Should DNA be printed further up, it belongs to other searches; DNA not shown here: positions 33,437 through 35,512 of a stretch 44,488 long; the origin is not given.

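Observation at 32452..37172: Three TPR-fused glycosyltransferases between fliA and fliC: candidate flagellar glycosylation module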

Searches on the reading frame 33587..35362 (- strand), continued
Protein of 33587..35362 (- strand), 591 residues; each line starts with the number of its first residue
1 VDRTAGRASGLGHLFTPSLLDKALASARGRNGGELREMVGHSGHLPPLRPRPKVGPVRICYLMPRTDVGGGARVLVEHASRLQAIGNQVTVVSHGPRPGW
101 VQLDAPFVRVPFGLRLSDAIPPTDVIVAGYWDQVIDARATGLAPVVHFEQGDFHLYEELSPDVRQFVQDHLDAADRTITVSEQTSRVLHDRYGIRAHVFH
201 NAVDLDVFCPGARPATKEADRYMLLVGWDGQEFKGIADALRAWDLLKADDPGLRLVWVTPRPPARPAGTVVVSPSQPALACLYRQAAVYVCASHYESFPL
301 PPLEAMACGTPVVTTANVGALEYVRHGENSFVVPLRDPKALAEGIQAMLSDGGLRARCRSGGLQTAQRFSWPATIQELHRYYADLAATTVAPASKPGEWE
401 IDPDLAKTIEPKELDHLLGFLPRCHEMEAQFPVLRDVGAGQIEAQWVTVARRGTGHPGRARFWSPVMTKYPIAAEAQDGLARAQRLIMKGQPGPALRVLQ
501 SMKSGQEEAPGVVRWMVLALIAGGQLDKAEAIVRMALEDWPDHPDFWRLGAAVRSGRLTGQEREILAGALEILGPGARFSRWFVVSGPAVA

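Call 82: find_encoding_contigs(protein=P0214, flank=8000, max_places=1)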
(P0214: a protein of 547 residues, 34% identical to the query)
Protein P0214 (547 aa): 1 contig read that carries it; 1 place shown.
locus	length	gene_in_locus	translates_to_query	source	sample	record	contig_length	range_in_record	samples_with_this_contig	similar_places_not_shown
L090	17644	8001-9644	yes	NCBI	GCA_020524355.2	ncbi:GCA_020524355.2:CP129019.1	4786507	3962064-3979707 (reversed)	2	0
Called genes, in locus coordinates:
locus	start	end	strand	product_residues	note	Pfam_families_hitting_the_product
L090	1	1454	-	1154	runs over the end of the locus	-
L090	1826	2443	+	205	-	PF00702:Hydrolase, PF12710:HAD (weak), PF13419:HAD_2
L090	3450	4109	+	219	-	PF04250:DUF429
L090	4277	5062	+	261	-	PF01784:DUF34_NIF3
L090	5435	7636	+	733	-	-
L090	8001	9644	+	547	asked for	PF00534:Glycos_transf_1, PF13692:Glyco_trans_1_4, PF13524:Glyco_trans_1_2 (weak)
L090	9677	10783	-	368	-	PF00535:Glycos_transf_2, PF10111:Glyco_tranf_2_2, PF13641:Glyco_tranf_2_3, PF13424:TPR_12 (faint), PF07719:TPR_2 (faint), PF13181:TPR_8 (faint), PF00515:TPR_1 (weak)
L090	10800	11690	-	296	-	PF22882:GT-D-like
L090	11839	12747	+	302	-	PF01073:3Beta_HSD, PF01370:Epimerase, PF02719:Polysacc_synt_2, PF04321:RmlD_sub_bind, PF16363:GDP_Man_Dehyd, PF07993:NAD_binding_4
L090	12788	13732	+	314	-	PF00534:Glycos_transf_1, PF13692:Glyco_trans_1_4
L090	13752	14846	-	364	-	PF00535:Glycos_transf_2, PF10111:Glyco_tranf_2_2 (weak), PF07719:TPR_2 (faint), PF13181:TPR_8 (faint)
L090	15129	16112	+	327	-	PF01207:Dus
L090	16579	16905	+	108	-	-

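Call 83: find_encoding_contigs(protein=P0140, flank=8000, max_places=1)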
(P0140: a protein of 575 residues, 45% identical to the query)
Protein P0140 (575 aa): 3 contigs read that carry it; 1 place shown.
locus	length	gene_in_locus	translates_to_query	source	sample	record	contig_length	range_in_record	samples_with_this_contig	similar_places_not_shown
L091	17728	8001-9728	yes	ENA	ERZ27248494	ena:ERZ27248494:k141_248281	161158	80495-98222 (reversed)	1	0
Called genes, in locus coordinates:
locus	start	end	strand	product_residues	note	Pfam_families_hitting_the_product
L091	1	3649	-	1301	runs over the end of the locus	PF00535:Glycos_transf_2, PF13424:TPR_12 (weak), PF13692:Glyco_trans_1_4 (faint), PF20706:GT4-conflict (weak)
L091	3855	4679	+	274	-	PF00669:Flagellin_N, PF00700:Flagellin_C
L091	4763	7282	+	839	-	PF02465:FliD_N, PF07195:FliD_C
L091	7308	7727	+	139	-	PF02561:FliS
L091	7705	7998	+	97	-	-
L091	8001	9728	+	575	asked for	PF13439:Glyco_transf_4, PF20706:GT4-conflict (weak), PF13692:Glyco_trans_1_4, PF00534:Glycos_transf_1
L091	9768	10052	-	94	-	PF02599:CsrA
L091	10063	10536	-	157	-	PF02623:FliW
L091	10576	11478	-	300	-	PF00669:Flagellin_N (weak)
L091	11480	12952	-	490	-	PF00460:Flg_bb_rod, PF22638:FlgK_D1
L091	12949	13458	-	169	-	-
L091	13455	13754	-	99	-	-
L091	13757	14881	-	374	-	-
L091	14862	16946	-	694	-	PF00771:FHIPEP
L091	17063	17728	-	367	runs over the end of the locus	PF01312:Bac_export_2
